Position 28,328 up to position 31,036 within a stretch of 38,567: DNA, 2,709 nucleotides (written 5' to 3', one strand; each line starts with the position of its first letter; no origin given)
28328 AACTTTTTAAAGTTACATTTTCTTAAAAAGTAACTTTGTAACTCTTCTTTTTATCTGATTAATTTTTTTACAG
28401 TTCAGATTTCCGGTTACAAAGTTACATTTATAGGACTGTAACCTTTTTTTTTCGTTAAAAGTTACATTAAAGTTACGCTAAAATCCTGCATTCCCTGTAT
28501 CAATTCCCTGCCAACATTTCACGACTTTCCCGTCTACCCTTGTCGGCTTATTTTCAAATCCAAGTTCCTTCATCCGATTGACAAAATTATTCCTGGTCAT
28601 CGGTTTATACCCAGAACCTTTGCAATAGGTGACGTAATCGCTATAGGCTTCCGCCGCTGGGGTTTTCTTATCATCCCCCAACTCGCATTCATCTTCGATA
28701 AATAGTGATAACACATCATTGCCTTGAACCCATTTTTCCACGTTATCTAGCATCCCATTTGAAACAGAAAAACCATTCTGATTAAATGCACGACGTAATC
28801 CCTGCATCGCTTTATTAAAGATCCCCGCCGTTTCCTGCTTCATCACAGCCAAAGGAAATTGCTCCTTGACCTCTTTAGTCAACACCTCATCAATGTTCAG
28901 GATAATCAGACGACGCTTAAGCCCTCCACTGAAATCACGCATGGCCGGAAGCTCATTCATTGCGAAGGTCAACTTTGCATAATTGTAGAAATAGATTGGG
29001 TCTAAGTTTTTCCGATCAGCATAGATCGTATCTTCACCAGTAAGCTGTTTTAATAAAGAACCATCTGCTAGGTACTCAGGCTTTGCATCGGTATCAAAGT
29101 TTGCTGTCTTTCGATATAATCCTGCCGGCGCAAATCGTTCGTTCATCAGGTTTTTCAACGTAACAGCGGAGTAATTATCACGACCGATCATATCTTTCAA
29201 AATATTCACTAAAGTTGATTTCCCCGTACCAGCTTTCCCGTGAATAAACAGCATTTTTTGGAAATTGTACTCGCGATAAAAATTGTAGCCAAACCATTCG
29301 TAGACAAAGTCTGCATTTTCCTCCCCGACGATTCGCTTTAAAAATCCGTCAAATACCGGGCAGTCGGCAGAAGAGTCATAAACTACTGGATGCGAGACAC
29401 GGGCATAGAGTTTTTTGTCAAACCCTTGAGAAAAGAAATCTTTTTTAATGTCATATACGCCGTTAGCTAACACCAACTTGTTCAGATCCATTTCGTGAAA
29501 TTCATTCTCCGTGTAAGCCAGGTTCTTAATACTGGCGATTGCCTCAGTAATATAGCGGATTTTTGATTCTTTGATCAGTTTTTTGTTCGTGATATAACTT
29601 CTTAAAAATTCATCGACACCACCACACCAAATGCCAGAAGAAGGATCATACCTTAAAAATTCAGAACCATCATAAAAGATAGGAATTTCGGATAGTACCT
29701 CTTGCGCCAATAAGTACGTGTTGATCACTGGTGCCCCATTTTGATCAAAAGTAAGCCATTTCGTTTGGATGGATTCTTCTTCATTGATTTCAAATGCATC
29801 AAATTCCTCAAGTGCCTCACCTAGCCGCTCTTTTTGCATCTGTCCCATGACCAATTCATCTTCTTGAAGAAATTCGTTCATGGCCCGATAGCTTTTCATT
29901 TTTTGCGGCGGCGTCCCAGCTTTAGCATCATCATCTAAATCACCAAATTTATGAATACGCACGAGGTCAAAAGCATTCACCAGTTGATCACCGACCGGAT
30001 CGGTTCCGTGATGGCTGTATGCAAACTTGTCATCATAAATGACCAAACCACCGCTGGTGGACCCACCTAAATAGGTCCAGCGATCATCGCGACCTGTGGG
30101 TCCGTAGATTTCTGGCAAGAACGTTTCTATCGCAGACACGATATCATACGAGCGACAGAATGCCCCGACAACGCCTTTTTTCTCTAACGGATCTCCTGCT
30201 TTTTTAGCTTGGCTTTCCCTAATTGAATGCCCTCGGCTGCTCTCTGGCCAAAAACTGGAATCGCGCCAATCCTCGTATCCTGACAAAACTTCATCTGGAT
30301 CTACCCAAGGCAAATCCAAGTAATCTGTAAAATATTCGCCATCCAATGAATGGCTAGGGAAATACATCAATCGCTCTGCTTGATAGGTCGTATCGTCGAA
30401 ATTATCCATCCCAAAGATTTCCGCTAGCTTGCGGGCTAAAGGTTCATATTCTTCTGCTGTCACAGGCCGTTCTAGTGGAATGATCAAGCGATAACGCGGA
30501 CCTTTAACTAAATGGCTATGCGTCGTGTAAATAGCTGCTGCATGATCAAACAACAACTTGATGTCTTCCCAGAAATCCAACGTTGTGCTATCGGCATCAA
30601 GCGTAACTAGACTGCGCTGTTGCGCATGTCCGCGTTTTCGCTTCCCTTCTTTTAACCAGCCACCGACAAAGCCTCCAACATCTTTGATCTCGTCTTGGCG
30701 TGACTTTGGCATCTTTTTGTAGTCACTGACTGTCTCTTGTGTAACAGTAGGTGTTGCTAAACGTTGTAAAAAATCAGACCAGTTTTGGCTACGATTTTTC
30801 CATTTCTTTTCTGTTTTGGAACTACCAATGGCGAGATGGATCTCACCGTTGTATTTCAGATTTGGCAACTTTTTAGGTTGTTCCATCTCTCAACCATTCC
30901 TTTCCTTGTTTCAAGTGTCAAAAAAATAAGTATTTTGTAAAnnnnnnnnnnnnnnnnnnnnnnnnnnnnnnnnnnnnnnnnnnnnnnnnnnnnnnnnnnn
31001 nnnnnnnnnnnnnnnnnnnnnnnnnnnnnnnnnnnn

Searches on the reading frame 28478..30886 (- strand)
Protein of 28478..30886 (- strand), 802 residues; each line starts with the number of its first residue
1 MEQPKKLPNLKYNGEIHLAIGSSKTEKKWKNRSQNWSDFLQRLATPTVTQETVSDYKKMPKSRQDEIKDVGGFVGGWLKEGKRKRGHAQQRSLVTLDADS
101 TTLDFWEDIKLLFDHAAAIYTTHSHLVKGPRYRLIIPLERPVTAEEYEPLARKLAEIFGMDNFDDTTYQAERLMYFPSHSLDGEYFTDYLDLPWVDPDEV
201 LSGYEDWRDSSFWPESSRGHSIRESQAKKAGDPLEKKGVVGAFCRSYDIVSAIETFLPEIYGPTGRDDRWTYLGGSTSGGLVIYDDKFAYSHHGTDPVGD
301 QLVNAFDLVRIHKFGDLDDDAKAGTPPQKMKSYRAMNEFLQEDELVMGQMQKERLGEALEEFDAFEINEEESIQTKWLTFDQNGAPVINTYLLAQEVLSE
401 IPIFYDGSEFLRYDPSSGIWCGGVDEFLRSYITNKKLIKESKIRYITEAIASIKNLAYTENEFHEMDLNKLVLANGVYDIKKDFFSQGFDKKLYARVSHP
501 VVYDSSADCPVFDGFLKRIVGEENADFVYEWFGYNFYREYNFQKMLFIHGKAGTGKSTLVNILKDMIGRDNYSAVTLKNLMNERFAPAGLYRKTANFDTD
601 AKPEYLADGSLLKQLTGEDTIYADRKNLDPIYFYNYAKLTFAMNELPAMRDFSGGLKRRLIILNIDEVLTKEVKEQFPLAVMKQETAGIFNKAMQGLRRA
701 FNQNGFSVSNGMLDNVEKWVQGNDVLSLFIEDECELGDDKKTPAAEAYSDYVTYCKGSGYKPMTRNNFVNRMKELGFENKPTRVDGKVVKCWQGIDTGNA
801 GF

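Call 9: search_protein_families(library=pfam, proteins=[window:28478-30886:-], max_evalue=0.01)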
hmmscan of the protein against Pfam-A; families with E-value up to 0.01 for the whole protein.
window:28478-30886:- (802 aa): 8 families
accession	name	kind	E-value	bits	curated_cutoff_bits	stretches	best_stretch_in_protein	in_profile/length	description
PF19263.5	DUF5906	-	2.4e-18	67.3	27.6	1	548-659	1-114/114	Family of unknown function (DUF5906)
PF03288.22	Pox_D5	-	7.2e-10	39.6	21.4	1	722-791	2-74/86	Poxvirus D5 protein-like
PF08706.16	D5_N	-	8.1e-09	36.3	22.4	1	435-520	60-144/145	D5 N terminal like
PF13401.12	AAA_22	-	0.0017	19.1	27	1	543-592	5-52/130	AAA domain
PF13555.12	AAA_29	-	0.0025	18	27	1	528-560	6-39/61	P-loop containing region of AAA domain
PF13191.12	AAA_16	-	0.0088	17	32.6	0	544-571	25-52/167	AAA ATPase domain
PF13238.12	AAA_18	-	0.0097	16.8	29.4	0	547-600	2-54/128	AAA domain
PF02257.21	RFX_DNA_binding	-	0.01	16.9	27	0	728-778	6-56/79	RFX DNA-binding domain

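Call 10: search_protein_families(library=phrogs, proteins=[window:28478-30886:-], max_evalue=0.001)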
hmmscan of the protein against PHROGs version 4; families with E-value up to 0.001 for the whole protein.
window:28478-30886:- (802 aa): 17 families
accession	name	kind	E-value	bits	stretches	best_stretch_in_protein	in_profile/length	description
phrog_256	-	DNA, RNA and nucleotide metabolism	2.5e-192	642.5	1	12-701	2-668/798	DNA helicase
phrog_9765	-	DNA, RNA and nucleotide metabolism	1.9e-138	464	1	7-371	10-378/939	DNA primase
phrog_864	-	DNA, RNA and nucleotide metabolism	1.6e-98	332.5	1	328-797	149-625/1064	DNA primase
phrog_6088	-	DNA, RNA and nucleotide metabolism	1.4e-54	186.8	1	434-798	397-764/772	DNA primase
phrog_1829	-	DNA, RNA and nucleotide metabolism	1e-50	173.7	1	449-795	409-753/772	DNA primase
phrog_1156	-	DNA, RNA and nucleotide metabolism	3.8e-48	165.7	1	467-796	480-824/855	DNA primase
phrog_7601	-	unknown function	8.8e-36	124.8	1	530-783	7-261/289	-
phrog_1883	-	DNA, RNA and nucleotide metabolism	2.4e-22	80.1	1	435-788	381-741/756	DNA helicase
phrog_16213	-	DNA, RNA and nucleotide metabolism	1.8e-21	77.2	1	530-711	383-563/732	DNA primase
phrog_2478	-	DNA, RNA and nucleotide metabolism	3.8e-21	75.9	1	468-769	506-815/854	DNA polymerase/primase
phrog_16950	-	DNA, RNA and nucleotide metabolism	5.3e-19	68.6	1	439-775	449-809/843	DNA primase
phrog_3228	-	DNA, RNA and nucleotide metabolism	7.3e-14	52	1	16-178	6-180/766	replicative helicase-primase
phrog_4210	-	DNA, RNA and nucleotide metabolism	3.3e-10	39.4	1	506-791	138-423/1304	DNA polymerase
phrog_34715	-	unknown function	1.8e-07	31.2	1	61-165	34-142/426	-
phrog_2135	-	DNA, RNA and nucleotide metabolism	6.1e-06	25.8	1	77-173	503-600/713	DNA primase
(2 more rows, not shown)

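Call 12: search_dna_similar(query=window:28478-30886:-, collection=phages, mode=protein, max_rows=40)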
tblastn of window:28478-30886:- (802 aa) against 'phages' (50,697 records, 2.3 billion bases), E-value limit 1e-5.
Records with a match: 1049; places in all: 1052; records where one place covers at least 80% of the query: 35.
Best place of each record, by identity: 80-90% 4; <60% 1045.
By first word of the organism name: Streptococcus 160; Enterococcus 135; Bacteroides 110; Staphylococcus 103; Vibrio 87; Gordonia 63; Streptomyces 32; Paenibacillus 27; Phocaeicola 25; Bacteriophage 20; and 82 more.
By host as written in the record: - 99; Gordonia terrae 3612 47; Enterococcus faecalis 45; Vibrio lentus 44; Staphylococcus aureus 37; Enterococcus faecium 17; Corynebacterium xerosis 13; Streptomyces griseus ATCC 10137 11; and 446 more.
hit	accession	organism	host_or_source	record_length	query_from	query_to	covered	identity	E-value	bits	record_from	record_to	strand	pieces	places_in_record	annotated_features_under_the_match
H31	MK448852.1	Streptococcus phage Javan140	Streptococcus dysgalactiae ERR085059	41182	1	794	99%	57.3%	0e+0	946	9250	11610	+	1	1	DNA primase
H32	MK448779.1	Streptococcus phage Javan497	Streptococcus pyogenes MGAS10394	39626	1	794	99%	57.1%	0e+0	945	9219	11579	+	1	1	DNA primase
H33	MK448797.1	Streptococcus phage Javan531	Streptococcus pyogenes SSI-1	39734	1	794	99%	57.1%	0e+0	945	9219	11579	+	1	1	DNA primase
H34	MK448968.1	Streptococcus phage Javan512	Streptococcus pyogenes MGAS315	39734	1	794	99%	57.1%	0e+0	945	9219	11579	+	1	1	DNA primase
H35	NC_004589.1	Streptococcus phage 315.6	Streptococcus pyogenes MGAS315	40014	1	794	99%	57.1%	0e+0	945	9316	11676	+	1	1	putative DNA primase/helicase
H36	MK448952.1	Streptococcus phage Javan472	Streptococcus pyogenes ERR448936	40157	1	794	99%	57.1%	0e+0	941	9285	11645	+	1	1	DNA primase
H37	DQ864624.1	Streptococcus phage P9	-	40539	1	794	99%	56.9%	0e+0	935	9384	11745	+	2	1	primase (x2)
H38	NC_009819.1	Streptococcus phage P9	Streptococcus equi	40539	1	794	99%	56.9%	0e+0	935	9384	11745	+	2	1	DNA primase | DNA helicase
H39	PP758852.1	Streptococcus phage phiGBSVK-D_GBSInt2.2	Streptococcus agalactiae JN_AR_GBS124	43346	1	795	99%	56.6%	0e+0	931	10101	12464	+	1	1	DNA primase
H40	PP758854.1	Streptococcus phage phiGBSVK-D_GBSInt4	Streptococcus agalactiae JN_AR_GBS2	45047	1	795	99%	56.6%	0e+0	931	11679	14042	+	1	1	DNA primase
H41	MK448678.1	Streptococcus phage Javan135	Streptococcus dysgalactiae ERR085023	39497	1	794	99%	56.7%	0e+0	936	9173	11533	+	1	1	DNA primase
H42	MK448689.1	Streptococcus phage Javan163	Streptococcus dysgalactiae UT_4242_AB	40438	1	794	99%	56.7%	0e+0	936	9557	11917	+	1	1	DNA primase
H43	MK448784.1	Streptococcus phage Javan505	Streptococcus pyogenes MGAS2096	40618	1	794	99%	56.7%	0e+0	936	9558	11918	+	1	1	DNA primase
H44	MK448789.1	Streptococcus phage Javan513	Streptococcus pyogenes MGAS5005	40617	1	794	99%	56.7%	0e+0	936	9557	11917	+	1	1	DNA primase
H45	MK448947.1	Streptococcus phage Javan458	Streptococcus pyogenes ERR111889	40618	1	794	99%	56.7%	0e+0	936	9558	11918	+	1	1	DNA primase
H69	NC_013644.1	Enterococcus phage phiFL4A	Enterococcus faecalis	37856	1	359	45%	81.1%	0e+0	621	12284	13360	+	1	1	gp26: DNA helicase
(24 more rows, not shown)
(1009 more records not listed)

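Call 13: get_annotated_region(hit=H35, flank=3000)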
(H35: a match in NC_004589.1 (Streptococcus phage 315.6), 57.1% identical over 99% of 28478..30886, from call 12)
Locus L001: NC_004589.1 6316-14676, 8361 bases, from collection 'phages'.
description: Streptococcus prophage 315.6, complete genome.
organism: Streptococcus phage 315.6 (NCBI taxid 198543)
taxonomy: Viruses; Duplodnaviria; Heunggongvirae; Uroviricota; Caudoviricetes
host: Streptococcus pyogenes MGAS315; source: -; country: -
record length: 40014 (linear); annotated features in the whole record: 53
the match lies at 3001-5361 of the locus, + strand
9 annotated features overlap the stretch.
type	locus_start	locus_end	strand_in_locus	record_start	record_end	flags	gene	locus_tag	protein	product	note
CDS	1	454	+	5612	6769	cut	-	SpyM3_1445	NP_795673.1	hypothetical protein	best blastp hit: gb|AAL82291.1| (AF424782) phi APSE P51-like protein [Staphylococcus aureus phage phi 12]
CDS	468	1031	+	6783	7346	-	-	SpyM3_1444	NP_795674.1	hypothetical protein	best blastp hit: gb|AAL82292.1| (AF424782) phage protein [Staphylococcus aureus phage phi 12]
CDS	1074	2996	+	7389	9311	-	polA.2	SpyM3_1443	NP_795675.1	putative DNA polymerase A domain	best blastp hit: gb|AAL82293.1| (AF424782) DNA polymerase A domain [Staphylococcus aureus phage phi 12]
CDS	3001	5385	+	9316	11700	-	-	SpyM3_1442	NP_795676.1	putative DNA primase/helicase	best blastp hit: emb|CAC15841.1| (AJ294536) RepA protein [Sulfolobus islandicus]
CDS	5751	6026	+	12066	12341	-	-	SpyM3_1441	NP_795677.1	hypothetical protein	best blastp hit: gb|AAL82306.1| (AF424782) phi related protein [Staphylococcus aureus phage phi 12]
CDS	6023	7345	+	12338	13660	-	-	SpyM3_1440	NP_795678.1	putative helicase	best blastp hit: gb|AAL82307.1| (AF424782) phage helicase [Staphylococcus aureus phage phi 12]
CDS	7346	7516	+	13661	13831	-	-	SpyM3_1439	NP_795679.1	hypothetical protein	best blastp hit: gb|AAG03012.1|AF262336_1 (AF262336) beta-spectrin [Danio rerio]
CDS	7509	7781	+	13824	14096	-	-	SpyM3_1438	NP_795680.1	hypothetical protein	best blastp hit: gb|AAK34273.1| (AE006582) hypothetical protein - phage associated [Streptococcus pyogenes M1 GAS]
CDS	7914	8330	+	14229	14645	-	-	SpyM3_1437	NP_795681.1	putative transcriptional activator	best blastp hit: gb|AAC39304.1| (AF022773) transcriptional activator of phage 31 late promoter [Lactococcus ...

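Call 14: get_annotated_region(hit=H69, flank=5000)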
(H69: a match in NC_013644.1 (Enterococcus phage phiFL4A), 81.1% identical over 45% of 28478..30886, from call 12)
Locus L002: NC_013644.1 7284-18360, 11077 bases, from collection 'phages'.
description: Enterococcus phage phiFL4A, complete genome.
organism: Enterococcus phage phiFL4A (NCBI taxid 673839)
taxonomy: Viruses; Duplodnaviria; Heunggongvirae; Uroviricota; Caudoviricetes
host: Enterococcus faecalis; source: -; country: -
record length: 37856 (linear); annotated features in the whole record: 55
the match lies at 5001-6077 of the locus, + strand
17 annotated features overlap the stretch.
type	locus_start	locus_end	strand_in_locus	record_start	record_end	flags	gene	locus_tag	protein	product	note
CDS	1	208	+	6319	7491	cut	gp15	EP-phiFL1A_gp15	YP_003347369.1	exonuclease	-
CDS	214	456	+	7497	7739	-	gp16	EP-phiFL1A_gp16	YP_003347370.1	hypothetical protein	-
CDS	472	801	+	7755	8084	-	gp17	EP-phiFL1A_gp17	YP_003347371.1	hypothetical protein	-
CDS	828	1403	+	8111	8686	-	gp18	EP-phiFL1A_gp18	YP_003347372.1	Gp2.5-like ssDNA binding protein and ssDNA annealing protein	-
CDS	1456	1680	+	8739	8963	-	gp19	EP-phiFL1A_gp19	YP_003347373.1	hypothetical protein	-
CDS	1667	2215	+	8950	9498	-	gp20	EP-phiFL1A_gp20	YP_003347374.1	hypothetical protein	domain PRK05771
CDS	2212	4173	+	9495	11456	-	gp21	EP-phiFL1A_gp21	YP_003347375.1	DNA polymerase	domain DNA_POL_A, RNase_D_Exc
CDS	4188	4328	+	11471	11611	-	gp22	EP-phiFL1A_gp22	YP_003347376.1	hypothetical protein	-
CDS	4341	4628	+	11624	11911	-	gp23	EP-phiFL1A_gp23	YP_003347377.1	hypothetical protein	-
CDS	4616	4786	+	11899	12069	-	gp24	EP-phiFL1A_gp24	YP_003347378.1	hypothetical protein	-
CDS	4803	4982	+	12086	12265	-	gp25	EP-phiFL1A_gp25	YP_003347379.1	hypothetical protein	-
CDS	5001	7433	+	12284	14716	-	gp26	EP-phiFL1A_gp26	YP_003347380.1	DNA helicase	domain COG5545, VirE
CDS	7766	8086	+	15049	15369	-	gp27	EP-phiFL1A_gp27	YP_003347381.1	endonuclease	domain VRR_NUC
CDS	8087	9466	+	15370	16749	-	gp28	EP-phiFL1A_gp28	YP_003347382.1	DNA helicase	domain P_loop NTPase, HELICc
CDS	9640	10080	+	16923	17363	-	gp29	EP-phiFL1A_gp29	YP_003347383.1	transcriptional regulator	-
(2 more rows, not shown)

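Call 19: find_related_loci(query=window:28478-30886:-, collection=genome_contigs, flank=4000)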
Query window:28478-30886:- (802 aa) in genome_contigs; peptide patterns used: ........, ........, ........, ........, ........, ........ (x = any residue, [..] = any of these).
46 stretches matched a pattern; 6 encode a relative of the query (tblastn E <= 1e-3); 6 distinct loci.
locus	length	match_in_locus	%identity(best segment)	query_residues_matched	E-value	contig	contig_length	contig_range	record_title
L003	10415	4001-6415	75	1-802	0e+0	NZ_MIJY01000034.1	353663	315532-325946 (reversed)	Enterococcus termitis strain LMG 8895 4, whole genome shotgun sequence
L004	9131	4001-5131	76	1-378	0e+0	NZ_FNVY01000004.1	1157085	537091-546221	Enterococcus timonensis strain Marseille-P2817T, whole genome shotgun sequence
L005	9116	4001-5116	76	1-371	0e+0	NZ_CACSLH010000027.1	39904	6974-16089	Enterococcus sp. CSURQ0835, whole genome shotgun sequence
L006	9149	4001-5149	63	1-385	3e-157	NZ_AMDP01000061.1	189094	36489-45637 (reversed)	Enterococcus sp. 5H Contig00061, whole genome shotgun sequence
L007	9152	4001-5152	59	1-384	1e-149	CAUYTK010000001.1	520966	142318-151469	Listeria monocytogenes strain LIS22-0220 genome assembly, contig: NODE_1_length_520966_cov_123.423777_pilon, whole genom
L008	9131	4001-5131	76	1-378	0e+0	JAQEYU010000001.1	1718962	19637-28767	Enterococcaceae bacterium OF42-14pH9A OF42-14pH9A.Scaf1, whole genome shotgun sequence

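Call 20: find_related_loci(query=window:28478-30886:-, collection=viral_contigs, flank=4000)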
Query window:28478-30886:- (802 aa) in viral_contigs; peptide patterns used: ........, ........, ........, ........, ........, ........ (x = any residue, [..] = any of these).
26 stretches matched a pattern; 25 encode a relative of the query (tblastn E <= 1e-3); 22 distinct loci.
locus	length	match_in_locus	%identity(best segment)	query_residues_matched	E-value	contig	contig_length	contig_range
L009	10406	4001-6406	99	1-802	0e+0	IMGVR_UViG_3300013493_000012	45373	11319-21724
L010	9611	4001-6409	77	1-802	0e+0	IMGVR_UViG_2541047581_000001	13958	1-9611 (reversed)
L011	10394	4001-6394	77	1-797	0e+0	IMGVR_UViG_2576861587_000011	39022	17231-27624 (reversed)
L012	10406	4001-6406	98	1-802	0e+0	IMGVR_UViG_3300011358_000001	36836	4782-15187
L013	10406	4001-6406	99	1-802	0e+0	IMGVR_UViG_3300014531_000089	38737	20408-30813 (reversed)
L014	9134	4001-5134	80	1-379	0e+0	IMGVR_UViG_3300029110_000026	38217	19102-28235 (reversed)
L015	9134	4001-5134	79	1-379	0e+0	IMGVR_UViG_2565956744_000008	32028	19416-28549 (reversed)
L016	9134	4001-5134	79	1-379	0e+0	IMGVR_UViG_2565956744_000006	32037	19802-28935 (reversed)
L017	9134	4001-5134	79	1-379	0e+0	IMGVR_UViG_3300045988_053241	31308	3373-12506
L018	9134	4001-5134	79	1-379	0e+0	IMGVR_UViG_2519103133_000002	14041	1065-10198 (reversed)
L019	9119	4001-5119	81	1-371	0e+0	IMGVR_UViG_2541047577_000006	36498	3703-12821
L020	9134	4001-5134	79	1-379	0e+0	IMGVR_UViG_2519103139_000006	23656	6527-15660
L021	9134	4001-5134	79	1-379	0e+0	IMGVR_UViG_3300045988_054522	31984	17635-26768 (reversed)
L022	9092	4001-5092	81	1-364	0e+0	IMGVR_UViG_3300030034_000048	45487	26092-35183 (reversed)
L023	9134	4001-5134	78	1-379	0e+0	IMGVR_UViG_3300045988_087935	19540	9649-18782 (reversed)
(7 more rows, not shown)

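Call 24: search_solved_structures(query=window:28478-30886:-, max_evalue=1, show_alignments=2)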
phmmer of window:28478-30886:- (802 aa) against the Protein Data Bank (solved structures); distinct sequences matched with E-value up to 1: 4.
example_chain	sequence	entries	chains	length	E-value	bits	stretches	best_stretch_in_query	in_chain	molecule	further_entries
7ola_A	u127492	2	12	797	1.1e-11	46.7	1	534-773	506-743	DNA primase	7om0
6k9e_A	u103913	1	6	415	0.00013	23.2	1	530-669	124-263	Primase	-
6k9c_A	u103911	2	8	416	0.00013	23.2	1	530-669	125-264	Primase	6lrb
3vx4_A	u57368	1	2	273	0.42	11.7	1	51-113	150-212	Putative ABC transporter, ATP-binding protein ComA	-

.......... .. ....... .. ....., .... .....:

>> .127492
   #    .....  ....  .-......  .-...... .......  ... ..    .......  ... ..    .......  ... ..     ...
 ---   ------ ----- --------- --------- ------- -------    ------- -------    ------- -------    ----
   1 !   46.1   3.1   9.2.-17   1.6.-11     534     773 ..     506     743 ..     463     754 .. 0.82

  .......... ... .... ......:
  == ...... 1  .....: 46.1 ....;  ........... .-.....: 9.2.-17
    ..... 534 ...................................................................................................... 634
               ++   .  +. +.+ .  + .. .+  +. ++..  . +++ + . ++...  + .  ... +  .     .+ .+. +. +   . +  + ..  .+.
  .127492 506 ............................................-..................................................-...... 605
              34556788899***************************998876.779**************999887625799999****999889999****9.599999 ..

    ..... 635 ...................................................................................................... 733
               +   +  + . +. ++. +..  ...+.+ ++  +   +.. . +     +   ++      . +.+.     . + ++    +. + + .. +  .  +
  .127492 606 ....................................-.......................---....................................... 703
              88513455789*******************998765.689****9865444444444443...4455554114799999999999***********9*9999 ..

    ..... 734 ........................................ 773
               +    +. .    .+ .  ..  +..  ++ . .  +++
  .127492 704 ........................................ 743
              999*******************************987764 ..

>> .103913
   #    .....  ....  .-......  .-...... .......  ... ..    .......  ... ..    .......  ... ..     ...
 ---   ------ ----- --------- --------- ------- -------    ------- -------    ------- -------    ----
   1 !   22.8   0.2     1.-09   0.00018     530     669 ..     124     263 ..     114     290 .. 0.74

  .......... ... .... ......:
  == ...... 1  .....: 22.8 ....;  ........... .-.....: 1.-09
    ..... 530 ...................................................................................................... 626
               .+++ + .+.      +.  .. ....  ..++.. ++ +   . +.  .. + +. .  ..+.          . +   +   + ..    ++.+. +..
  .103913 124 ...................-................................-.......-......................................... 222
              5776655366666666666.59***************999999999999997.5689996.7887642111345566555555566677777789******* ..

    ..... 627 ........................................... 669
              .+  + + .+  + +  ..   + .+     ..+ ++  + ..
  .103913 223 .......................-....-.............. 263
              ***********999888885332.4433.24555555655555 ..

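Call 39: search_protein_families(library=pfam, proteins=[L002:5001-7433:+, L007:4001-6412:+, L001:3001-5385:+], max_evalue=0.001)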
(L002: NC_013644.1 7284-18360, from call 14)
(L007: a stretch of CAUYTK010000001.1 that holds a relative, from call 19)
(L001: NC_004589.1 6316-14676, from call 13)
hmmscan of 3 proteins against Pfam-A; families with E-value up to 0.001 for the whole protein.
L002:5001-7433:+ (810 aa): 2 families
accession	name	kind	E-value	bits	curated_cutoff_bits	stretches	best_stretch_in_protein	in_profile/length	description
PF05272.17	VapE-like_dom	-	1.6e-80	270.1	25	1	481-698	1-216/217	Virulence-associated protein E-like domain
PF19263.5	DUF5906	-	0.00053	21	27.6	0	538-640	3-114/114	Family of unknown function (DUF5906)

L007:4001-6412:+ (803 aa): 2 families
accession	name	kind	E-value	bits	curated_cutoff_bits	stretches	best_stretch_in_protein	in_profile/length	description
PF05272.17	VapE-like_dom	-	8e-80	267.8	25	1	477-693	1-215/217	Virulence-associated protein E-like domain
PF19263.5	DUF5906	-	0.00018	22.5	27.6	1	532-636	1-114/114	Family of unknown function (DUF5906)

L001:3001-5385:+ (794 aa): 4 families
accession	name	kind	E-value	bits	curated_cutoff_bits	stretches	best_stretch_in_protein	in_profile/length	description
PF19263.5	DUF5906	-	6.9e-19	69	27.6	1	541-652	1-114/114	Family of unknown function (DUF5906)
PF03288.22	Pox_D5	-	2.2e-17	63.7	21.4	1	715-785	2-75/86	Poxvirus D5 protein-like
PF08706.16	D5_N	-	1.3e-13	51.9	22.4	1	426-513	58-144/145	D5 N terminal like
PF02257.21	RFX_DNA_binding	-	0.00048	21.1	27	0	719-768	4-53/79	RFX DNA-binding domain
